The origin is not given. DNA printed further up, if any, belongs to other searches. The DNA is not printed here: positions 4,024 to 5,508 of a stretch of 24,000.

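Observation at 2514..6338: Four-gene envelope-spanning cluster of unassigned function (2 paralogous 9-TM proteins, OM barrel, secreted CHI-fold protein)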

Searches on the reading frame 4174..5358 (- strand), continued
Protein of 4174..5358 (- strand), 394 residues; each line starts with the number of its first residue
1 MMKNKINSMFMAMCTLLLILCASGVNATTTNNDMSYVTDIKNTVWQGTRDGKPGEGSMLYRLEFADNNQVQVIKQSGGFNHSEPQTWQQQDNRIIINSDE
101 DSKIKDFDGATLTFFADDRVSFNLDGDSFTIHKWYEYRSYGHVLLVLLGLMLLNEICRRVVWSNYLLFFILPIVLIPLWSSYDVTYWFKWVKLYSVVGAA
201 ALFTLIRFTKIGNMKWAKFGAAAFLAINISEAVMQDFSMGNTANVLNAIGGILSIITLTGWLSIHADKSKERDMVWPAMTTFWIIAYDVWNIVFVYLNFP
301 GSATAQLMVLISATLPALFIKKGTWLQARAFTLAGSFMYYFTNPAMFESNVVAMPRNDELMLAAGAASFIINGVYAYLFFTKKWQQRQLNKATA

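Call 24: find_related_loci(query=A1, collection=genome_contigs, flank=8000)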
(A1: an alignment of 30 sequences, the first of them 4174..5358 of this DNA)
Query A1 (394 aa) in genome_contigs; peptide patterns used: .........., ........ (x = any residue, [..] = any of these).
131 stretches matched a pattern; 77 encode a relative of the query (tblastn E <= 1e-3); 75 distinct loci.
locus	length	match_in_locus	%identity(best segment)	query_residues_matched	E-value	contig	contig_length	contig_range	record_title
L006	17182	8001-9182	88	1-394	0e+0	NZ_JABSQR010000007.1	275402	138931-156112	MAG: Moritella sp. isolate DT_65 DT-Moritella-2_scaffold_12, whole genome shotgun sequence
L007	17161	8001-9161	73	2-388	0e+0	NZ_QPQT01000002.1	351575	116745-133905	Shewanella algidipiscicola strain LMG 23746 Scaffold2, whole genome shotgun sequence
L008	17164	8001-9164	72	2-389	0e+0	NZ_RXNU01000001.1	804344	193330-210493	Shewanella canadensis strain HAW-EB2 NODE_1_length_804344_cov_55.7529, whole genome shotgun sequence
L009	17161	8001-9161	72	2-388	0e+0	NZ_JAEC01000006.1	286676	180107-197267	Shewanella colwelliana ATCC 39565 L876DRAFT_scaffold00004.4_C, whole genome shotgun sequence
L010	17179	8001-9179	72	1-393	0e+0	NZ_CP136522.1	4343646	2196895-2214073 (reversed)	Shewanella sp. DAU334 chromosome, complete genome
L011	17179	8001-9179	70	1-393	0e+0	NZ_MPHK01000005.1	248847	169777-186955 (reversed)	Shewanella sp. UCD-KL21 scaffold_4, whole genome shotgun sequence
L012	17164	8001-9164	71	2-389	0e+0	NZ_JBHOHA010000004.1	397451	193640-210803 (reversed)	Shewanella atlantica strain HQB-90 NODE_4_length_397451_cov_107.340075, whole genome shotgun sequence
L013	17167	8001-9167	70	1-389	0e+0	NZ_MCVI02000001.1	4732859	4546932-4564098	Shewanella sp. 10N.286.48.A6 10N.286.48.A6_N02_contig001, whole genome shotgun sequence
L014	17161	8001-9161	70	2-388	0e+0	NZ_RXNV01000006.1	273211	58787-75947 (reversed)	Shewanella atlantica strain HAW-EB5 NODE_6_length_273211_cov_82.008364, whole genome shotgun sequence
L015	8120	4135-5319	71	1-391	0e+0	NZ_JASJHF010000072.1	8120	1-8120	MAG: Moritella sp. isolate ArS5.bin.59 ArvSed_k141_1971785, whole genome shotgun sequence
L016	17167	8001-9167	71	1-389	0e+0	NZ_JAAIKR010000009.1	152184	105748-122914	Shewanella intestini strain MCCC 1A01895 Scaffold9, whole genome shotgun sequence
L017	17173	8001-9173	69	2-391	0e+0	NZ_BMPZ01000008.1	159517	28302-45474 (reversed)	Shewanella gelidii strain JCM 30804 sequence08, whole genome shotgun sequence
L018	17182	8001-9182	91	1-394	0e+0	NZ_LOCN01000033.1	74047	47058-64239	Moritella sp. JT01 contig33, whole genome shotgun sequence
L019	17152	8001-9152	70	6-390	0e+0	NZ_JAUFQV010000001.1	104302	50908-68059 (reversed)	Vibrio tapetis subsp. quintayensis strain CECT 8851 platanus_K_25_97_1, whole genome shotgun sequence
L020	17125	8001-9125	65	13-387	1e-168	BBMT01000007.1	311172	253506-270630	Vibrio maritimus DNA, contig: contig00007, strain: JCM 19240, whole genome shotgun sequence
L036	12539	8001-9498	55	2-392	1e-120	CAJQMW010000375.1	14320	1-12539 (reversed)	MAG: uncultured Maribacter sp. isolate 10_20180412_Bin_Bin_112 genome assembly, contig: c_000013295179, whole genome sho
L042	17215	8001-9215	47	1-393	1e-109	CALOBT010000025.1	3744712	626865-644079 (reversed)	MAG: uncultured Spirochaetota bacterium isolate LOGT_bin.0113 genome assembly, contig: contig_20799, whole genome shotgu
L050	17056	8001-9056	49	28-382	2e-104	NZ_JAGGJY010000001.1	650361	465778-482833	Clostridium tertium strain DSM 2485 Ga0454102_01, whole genome shotgun sequence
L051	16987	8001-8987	51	45-372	8e-104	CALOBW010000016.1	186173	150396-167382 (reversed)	MAG: uncultured Thermodesulfobacteriota bacterium isolate LOGT_bin.0174 genome assembly, contig: contig_34340, whole gen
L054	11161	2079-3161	49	33-389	2e-101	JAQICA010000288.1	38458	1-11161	MAG: Salinivirgaceae bacterium isolate GH44 k119_142548, whole genome shotgun sequence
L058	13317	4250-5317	47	22-380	1e-99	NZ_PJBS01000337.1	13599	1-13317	Psychroflexus sp. MES1-P1E contig72, whole genome shotgun sequence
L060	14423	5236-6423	44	15-394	8e-96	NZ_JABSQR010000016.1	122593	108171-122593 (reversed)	MAG: Moritella sp. isolate DT_65 DT-Moritella-2_scaffold_21, whole genome shotgun sequence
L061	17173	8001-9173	44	5-383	6e-96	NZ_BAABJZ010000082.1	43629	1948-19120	Ferrimonas pelagia strain JCM 18401 sequence082, whole genome shotgun sequence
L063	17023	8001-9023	47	45-372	5e-94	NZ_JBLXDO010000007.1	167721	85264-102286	MAG: Ferrimonas sp. isolate ES20-10 S20maxbin_out.026RE.5K@7, whole genome shotgun sequence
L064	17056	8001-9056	46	46-372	4e-94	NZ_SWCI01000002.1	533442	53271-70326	Ferrimonas sediminicola strain IMCC35001 NODE_2_length_533442_cov_189.434196, whole genome shotgun sequence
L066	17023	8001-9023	47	45-372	3e-93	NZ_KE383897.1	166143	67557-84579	Ferrimonas futtsuensis DSM 18154 G505DRAFT_scaffold00010.10, whole genome shotgun sequence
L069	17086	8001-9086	43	44-394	6e-90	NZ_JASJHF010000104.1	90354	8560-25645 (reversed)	MAG: Moritella sp. isolate ArS5.bin.59 ArvSed_k141_1544553, whole genome shotgun sequence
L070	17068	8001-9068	39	45-394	6e-77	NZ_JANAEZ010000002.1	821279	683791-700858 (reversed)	Aquiflexum gelatinilyticum strain XJ19-10 spades_K_25_97_2, whole genome shotgun sequence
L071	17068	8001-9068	39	45-394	5e-76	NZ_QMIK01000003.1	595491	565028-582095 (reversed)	Cognataquiflexum aquatile strain Z0201 Scaffold2_2, whole genome shotgun sequence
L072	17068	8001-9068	39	45-394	1e-75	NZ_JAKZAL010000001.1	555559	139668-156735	Cognataquiflexum rubidum strain AIY15W NODE_1_length_555559_cov_429.236, whole genome shotgun sequence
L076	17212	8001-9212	42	2-394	3e-94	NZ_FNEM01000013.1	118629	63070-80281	Ferrimonas sediminum strain DSM 23317, whole genome shotgun sequence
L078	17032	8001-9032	39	45-392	1e-76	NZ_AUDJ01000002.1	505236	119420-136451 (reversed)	Ferrimonas kyonanensis DSM 18153 H598DRAFT_scaffold00002.2_C, whole genome shotgun sequence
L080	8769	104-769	39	142-358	8e-37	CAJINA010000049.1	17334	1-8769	MAG: Olavius algarvensis Delta 4 endosymbiont isolate Delta4_OalgB6SA genome assembly, contig: NODE_162660+_length_17334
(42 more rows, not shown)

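Call 25: predict_structure(alignment_id=A1)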
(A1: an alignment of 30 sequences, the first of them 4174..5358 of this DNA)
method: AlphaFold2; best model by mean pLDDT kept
length: 394 residues; sequences in the alignment: 30
mean_pLDDT: 85.9   pTM: 0.81
mean pLDDT of the five models: 85.9, 85.9, 85.9, 84.3, 84.1
residues with pLDDT >= 90: 166; 70-90: 190; 50-70: 27; < 50: 11
segments of 3 or more residues with pLDDT < 50: 24-34
pLDDT, mean of each block of 10 residues (from residue 1): 72 74 44 60 92 80 95 86 94 93 93 91 90 94 91 88 86 83 67 84 88 88 88 88 94 93 88 87 91 91 87 77 81 89 87 89 95 96 93 87
secondary structure, 60 per line:
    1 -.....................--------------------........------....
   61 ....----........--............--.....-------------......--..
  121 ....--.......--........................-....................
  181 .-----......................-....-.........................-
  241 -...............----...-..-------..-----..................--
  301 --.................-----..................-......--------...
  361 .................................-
elements in order: H2-22 E43-50 E57-64 E69-76 E79-90 E93-97 E111-116 E119-124 E127-133 H136-159 H161-181 H187-208 H210-213 H215-239 H242-256 H281-298 H303-319 H325-342 H344-349 H358-393

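Call 28: fold_search(model_id=the predicted structure, library=pdb)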
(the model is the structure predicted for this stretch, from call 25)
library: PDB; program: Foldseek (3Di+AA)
matches with E <= 10: 694; with E <= 0.001: 0
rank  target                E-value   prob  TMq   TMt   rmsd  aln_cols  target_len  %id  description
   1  3sao_B                1.9e-02  0.97  0.15  0.31   6.0       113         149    8  The Siderocalin Ex-FABP functions through dual ligand specificities (released 2011-12-28)
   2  3sao_A                5.5e-02  0.80  0.13  0.26   9.9       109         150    8  The Siderocalin Ex-FABP functions through dual ligand specificities (released 2011-12-28)
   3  3lhn_A                7.3e-02  1.00  0.18  0.55   5.5       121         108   11  Crystal structure of putative lipoprotein (NP_718719.1) from Shewanella oneidensis at 1.42 A resolution (released 2010-02-23)
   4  9grx_A                7.6e-02  0.75  0.24  0.26  13.6       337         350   10  NDH-PSI-LHCI supercomplex from S. oleracea (released 2025-02-12)
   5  8sgx_S                8.4e-02  0.96  0.17  0.11  15.2       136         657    9  Leishmania tarentolae propionyl-CoA carboxylase (alpha-4-beta-6) (released 2023-05-17)
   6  1x71_B                9.2e-02  0.84  0.15  0.27   7.2       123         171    7  Crystal structure of Siderocalin (NGAL, Lipocalin 2) complexed with TRENCAM-3,2-HOPO, a cepabactin analogue (released 2005-01-18)
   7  9i4i_s                9.2e-02  0.38  0.18  0.21  21.1       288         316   10  High resolution Cryo-EM structure of human complex I in mitochondria (released 2025-11-12)
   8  8uca_1a               1.0e-01  0.38  0.18  0.21  21.4       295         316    9  Formation of I2+III2 supercomplex rescues respiratory chain defects (released 2025-01-15)
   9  1l6m_B                1.1e-01  0.75  0.14  0.25   6.8       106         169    8  Neutrophil Gelatinase-associated Lipocalin is a Novel Bacteriostatic Agent that Interferes with Siderophore-mediated I (released 2003-03-11)
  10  3dtq_A                1.1e-01  0.72  0.14  0.26  10.6       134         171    7  Engineered human lipocalin 2 with specificity for Y-DTPA, apo-form (released 2009-05-12)
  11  3dtq_C                1.4e-01  0.57  0.13  0.24  11.5       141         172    6  Engineered human lipocalin 2 with specificity for Y-DTPA, apo-form (released 2009-05-12)
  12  1x8u_B                1.5e-01  0.66  0.15  0.26   7.5       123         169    7  Crystal structure of Siderocalin (NGAL, Lipocalin 2) complexed with Carboxymycobactin T (released 2005-01-25)
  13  4n7c                  1.6e-01  1.00  0.21  0.42   5.8       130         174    8  Structural re-examination of native Bla g 4 (released 2014-05-21)
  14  3ebk_B                1.7e-01  1.00  0.21  0.46   4.6       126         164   10  Crystal structure of major allergens, Bla g 4 from cockroaches (released 2008-12-02)
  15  7qsd_H                1.7e-01  0.28  0.16  0.20  20.9       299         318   10  Bovine complex I in the active state at 3.1 A (released 2022-03-02)
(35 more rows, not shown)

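Call 33: search_protein_families(library=pfam, proteins=[L020:10701-11573:+, L051:7099-7896:+, L058:1171-2178:+, L060:7819-8712:+, L071:9310-10269:-, L036:6571-7578:+, L054:575-1150:+, L063:5905-6390:-, L066:9829-11121:-, L064:11839-13635:+], max_evalue=0.001)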
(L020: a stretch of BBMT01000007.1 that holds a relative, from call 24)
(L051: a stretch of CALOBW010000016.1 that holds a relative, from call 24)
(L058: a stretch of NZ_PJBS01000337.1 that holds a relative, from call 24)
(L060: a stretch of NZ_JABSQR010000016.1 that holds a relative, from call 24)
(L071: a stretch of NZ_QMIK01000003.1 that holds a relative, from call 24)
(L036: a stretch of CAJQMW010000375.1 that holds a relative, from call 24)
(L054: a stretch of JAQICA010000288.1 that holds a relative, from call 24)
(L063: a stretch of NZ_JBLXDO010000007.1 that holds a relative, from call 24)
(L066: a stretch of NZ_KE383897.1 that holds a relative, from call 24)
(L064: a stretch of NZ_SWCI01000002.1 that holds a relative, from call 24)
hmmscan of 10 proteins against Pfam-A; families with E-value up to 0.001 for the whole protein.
L020:10701-11573:+ (290 aa): 2 families
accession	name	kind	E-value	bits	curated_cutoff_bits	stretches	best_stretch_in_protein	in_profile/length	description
PF00561.26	Abhydrolase_1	-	5.7e-15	56.1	25.8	1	35-157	2-124/245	alpha/beta hydrolase fold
PF12697.13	Abhydrolase_6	-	1.3e-14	55.9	26.3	1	36-268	1-216/217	Alpha/beta hydrolase family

L051:7099-7896:+ (265 aa): 2 families
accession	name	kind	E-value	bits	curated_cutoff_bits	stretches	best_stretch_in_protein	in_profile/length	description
PF00561.26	Abhydrolase_1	-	1.2e-13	51.8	25.8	1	21-127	2-110/245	alpha/beta hydrolase fold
PF12697.13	Abhydrolase_6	-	2.4e-12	48.4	26.3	1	22-254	1-216/217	Alpha/beta hydrolase family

L058:1171-2178:+ (335 aa): 4 families
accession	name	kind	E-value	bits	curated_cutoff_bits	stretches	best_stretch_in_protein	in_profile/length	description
PF00561.26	Abhydrolase_1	-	4.4e-30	105.6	25.8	1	65-309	1-241/245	alpha/beta hydrolase fold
PF12697.13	Abhydrolase_6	-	2e-18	68.3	26.3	1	67-312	1-211/217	Alpha/beta hydrolase family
PF12146.15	Hydrolase_4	-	4.8e-15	55.9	27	1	66-309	6-235/239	Serine aminopeptidase, S33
PF03096.20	Ndr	-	1.2e-05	24.7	23.3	1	84-321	49-273/283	Ndr family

L060:7819-8712:+ (297 aa): 4 families
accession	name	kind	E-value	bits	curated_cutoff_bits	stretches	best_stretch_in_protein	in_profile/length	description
PF00561.26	Abhydrolase_1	-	4.9e-36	125.1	25.8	1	35-280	2-243/245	alpha/beta hydrolase fold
PF12697.13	Abhydrolase_6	-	2.6e-22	81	26.3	1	36-287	1-216/217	Alpha/beta hydrolase family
PF12146.15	Hydrolase_4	-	1.9e-11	44.2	27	1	36-280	7-237/239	Serine aminopeptidase, S33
PF10230.15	LIDHydrolase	-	3.5e-06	27.4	27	1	36-134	5-116/262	Lipid-droplet associated hydrolase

L071:9310-10269:- (319 aa): 3 families
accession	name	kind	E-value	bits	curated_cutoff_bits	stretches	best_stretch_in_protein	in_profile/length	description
PF00561.26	Abhydrolase_1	-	3.9e-27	95.9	25.8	1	58-305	2-245/245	alpha/beta hydrolase fold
PF12697.13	Abhydrolase_6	-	5e-13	50.7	26.3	1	59-309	1-215/217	Alpha/beta hydrolase family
PF12146.15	Hydrolase_4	-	2.8e-07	30.5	27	1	57-158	5-108/239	Serine aminopeptidase, S33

L036:6571-7578:+ (335 aa): 6 families
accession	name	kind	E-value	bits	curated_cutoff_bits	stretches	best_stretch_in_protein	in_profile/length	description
PF00561.26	Abhydrolase_1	-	3.5e-29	102.6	25.8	1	65-309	1-241/245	alpha/beta hydrolase fold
PF12697.13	Abhydrolase_6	-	3e-19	71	26.3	1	67-315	1-214/217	Alpha/beta hydrolase family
PF12146.15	Hydrolase_4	-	1.4e-15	57.7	27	1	66-309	6-235/239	Serine aminopeptidase, S33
PF02129.25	Peptidase_S15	-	6.8e-06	26.4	23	1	86-303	47-258/262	X-Pro dipeptidyl-peptidase (S15 family)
PF03096.20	Ndr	-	1.4e-05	24.4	23.3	1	82-274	47-227/283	Ndr family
PF01738.24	DLH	-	0.00054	20.1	21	0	232-310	119-191/217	Dienelactone hydrolase family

L054:575-1150:+ (191 aa): 3 families
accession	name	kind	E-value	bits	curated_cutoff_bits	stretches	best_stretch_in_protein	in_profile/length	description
PF00440.29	TetR_N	-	1.3e-14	54.1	24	1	12-58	1-47/47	Bacterial regulatory proteins, tetR family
PF22604.1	TetR_HI_0893_C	-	1.4e-11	45.2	27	1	79-189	1-111/112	Tetracyclin repressor-like HI_0893, C-terminal domain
PF16295.10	TetR_C_10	-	0.00021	22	28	1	67-190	9-131/132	Tetracyclin repressor-like, C-terminal domain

L063:5905-6390:- (161 aa): 5 families
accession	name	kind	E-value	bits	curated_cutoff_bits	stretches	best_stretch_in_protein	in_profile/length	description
PF00903.31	Glyoxalase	-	7.1e-13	49.5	20.6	1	3-147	2-121/121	Glyoxalase/Bleomycin resistance protein/Dioxygenase superfamily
PF13669.12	Glyoxalase_4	-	1.2e-08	35.6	27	1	5-113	2-90/109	Glyoxalase/Bleomycin resistance protein/Dioxygenase superfamily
PF18029.7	Glyoxalase_6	-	1e-05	26.6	23.6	1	8-147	4-105/106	Glyoxalase-like domain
PF13468.12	Glyoxalase_3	-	6.7e-05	23.4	25.1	0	4-33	2-31/176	Glyoxalase-like domain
PF22677.2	Ble-like_N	-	0.0001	22.4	24.5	1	5-28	4-27/41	Bleomycin resistance protein-like N-terminal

L066:9829-11121:- (430 aa): 1 family
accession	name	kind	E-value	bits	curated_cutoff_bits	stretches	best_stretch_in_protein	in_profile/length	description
PF06629.18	MipA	-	8.5e-14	52.7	24.2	1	31-169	2-147/221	MltA-interacting protein MipA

L064:11839-13635:+ (598 aa): 2 families
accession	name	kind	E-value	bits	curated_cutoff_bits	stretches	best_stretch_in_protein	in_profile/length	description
PF00593.30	TonB_dep_Rec_b-barrel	-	7.7e-49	168.2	27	1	178-571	24-436/436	TonB dependent receptor-like, beta-barrel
PF07715.20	Plug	-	2.2e-26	92.9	23.9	1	42-144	6-107/107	TonB-dependent Receptor Plug Domain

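Call 36: search_solved_structures(query=A1, max_evalue=10)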
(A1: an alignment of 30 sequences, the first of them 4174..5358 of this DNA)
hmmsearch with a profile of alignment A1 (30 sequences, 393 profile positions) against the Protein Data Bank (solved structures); distinct sequences matched with E-value up to 10: 6.
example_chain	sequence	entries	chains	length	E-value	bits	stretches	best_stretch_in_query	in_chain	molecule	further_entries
1p4p_A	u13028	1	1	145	0.27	13.2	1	23-137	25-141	Outer surface protein B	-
8k4p_A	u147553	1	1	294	0.53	12.2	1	133-208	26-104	G protein-coupled receptor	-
1rjl_C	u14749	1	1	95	0.59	12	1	53-137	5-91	Outer surface protein B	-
8k4o_E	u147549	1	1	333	0.68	11.8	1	133-208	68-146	G protein-coupled receptor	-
9ejc_E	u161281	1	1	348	2.7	9.9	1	133-207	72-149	viral G-protein coupled receptor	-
8w1a_A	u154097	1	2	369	3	9.7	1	133-207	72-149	viral G-protein coupled receptor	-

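Call 43: search_protein_families(library=pfam, proteins=[L072:6521-7681:+, L070:9130-10374:+, L051:5417-6841:+, L076:9309-9896:-, L060:8718-10454:+, L058:2202-3050:+, L080:1128-2933:+, L050:5865-6509:-, L050:9301-9870:-, L019:6083-6568:+], max_evalue=0.001)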
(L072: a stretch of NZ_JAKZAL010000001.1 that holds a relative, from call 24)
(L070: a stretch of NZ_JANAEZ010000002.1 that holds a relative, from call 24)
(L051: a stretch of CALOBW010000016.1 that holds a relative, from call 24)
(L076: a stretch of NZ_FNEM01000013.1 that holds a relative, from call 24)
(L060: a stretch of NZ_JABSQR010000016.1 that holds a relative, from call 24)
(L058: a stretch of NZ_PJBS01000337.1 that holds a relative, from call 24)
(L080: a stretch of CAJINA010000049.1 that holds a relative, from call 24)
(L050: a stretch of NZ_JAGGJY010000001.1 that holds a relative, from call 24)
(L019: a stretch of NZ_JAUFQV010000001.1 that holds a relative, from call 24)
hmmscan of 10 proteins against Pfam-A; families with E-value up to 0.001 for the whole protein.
L072:6521-7681:+ (386 aa): 5 families
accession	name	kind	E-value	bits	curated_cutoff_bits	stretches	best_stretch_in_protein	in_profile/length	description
PF18849.6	baeRF_family7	-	8.2e-42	143.2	27.2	1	132-273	1-144/144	Bacterial archaeo-eukaryotic release factor family 7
PF18845.6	baeRF_family3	-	1.3e-29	104.1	31.5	1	131-296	1-154/168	Bacterial archaeo-eukaryotic release factor family 3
PF18848.6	baeRF_family6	-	6e-24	85.5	27.5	1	131-271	2-147/149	Bacterial archaeo-eukaryotic release factor family 6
PF18851.6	baeRF_family8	-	1.6e-12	47.9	27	1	131-256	3-118/141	Bacterial archaeo-eukaryotic release factor family 8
PF18855.6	baeRF_family11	-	4.9e-09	37.1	27.2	1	194-259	56-121/139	Bacterial archaeo-eukaryotic release factor family 11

L070:9130-10374:+ (414 aa): 1 family
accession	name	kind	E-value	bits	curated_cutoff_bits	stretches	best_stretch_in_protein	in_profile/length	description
PF01103.29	Omp85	-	1.8e-09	38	24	1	190-383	84-292/325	Omp85 superfamily domain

L051:5417-6841:+ (474 aa): 1 family
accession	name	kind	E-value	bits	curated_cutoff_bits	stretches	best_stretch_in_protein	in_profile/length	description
PF01554.23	MatE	-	3.6e-50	170.2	24.9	2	43-203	1-161/161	MatE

L076:9309-9896:- (195 aa): 1 family
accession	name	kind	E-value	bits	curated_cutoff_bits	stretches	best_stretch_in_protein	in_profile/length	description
PF18433.6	DUF5610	-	7.9e-35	120.3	26.4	1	63-183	1-117/117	Domain of unknown function (DUF5610)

L060:8718-10454:+ (578 aa): 1 family
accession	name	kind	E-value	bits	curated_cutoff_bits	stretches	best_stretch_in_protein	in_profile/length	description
PF00501.34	AMP-binding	-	3.9e-46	158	29.9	1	41-421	19-384/384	AMP-binding enzyme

L058:2202-3050:+ (282 aa): 0 families

L080:1128-2933:+ (601 aa): 1 family
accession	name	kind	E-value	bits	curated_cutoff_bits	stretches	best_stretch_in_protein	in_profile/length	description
PF07399.17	Na_H_antiport_3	-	8.9e-163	542.5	25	2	62-317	2-239/419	Putative Na+/H+ antiporter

L050:5865-6509:- (214 aa): 3 families
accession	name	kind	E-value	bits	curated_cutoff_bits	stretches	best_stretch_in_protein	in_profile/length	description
PF09515.15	Thia_YuaJ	-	1.4e-49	169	25.8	1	49-204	2-172/177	Thiamine transporter protein (Thia_YuaJ)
PF12822.12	ECF_trnsprt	-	3e-06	27.8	30.7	1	48-197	3-168/169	ECF transporter, substrate-specific component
PF07155.17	ECF-ribofla_trS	-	0.00063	20.2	26.7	1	45-197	4-167/172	ECF-type riboflavin transporter, S component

L050:9301-9870:- (189 aa): 0 families

L019:6083-6568:+ (161 aa): 5 families
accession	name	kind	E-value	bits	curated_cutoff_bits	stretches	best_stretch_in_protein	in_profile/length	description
PF01047.28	MarR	-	1.1e-13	51.3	24.6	1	50-110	2-59/59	MarR family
PF12802.13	MarR_2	-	1.3e-10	41.7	27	1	47-109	1-61/61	MarR family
PF22381.2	Staph_reg_Sar_Rot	-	5.7e-10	39.6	27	1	41-125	4-85/85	Transcriptional regulator SarA/Rot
PF13463.12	HTH_27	-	0.00015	22.4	22.2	1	56-118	8-68/68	Winged helix DNA-binding domain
PF13601.12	HTH_34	-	0.00041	20.9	27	1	68-128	14-75/80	Winged helix DNA-binding domain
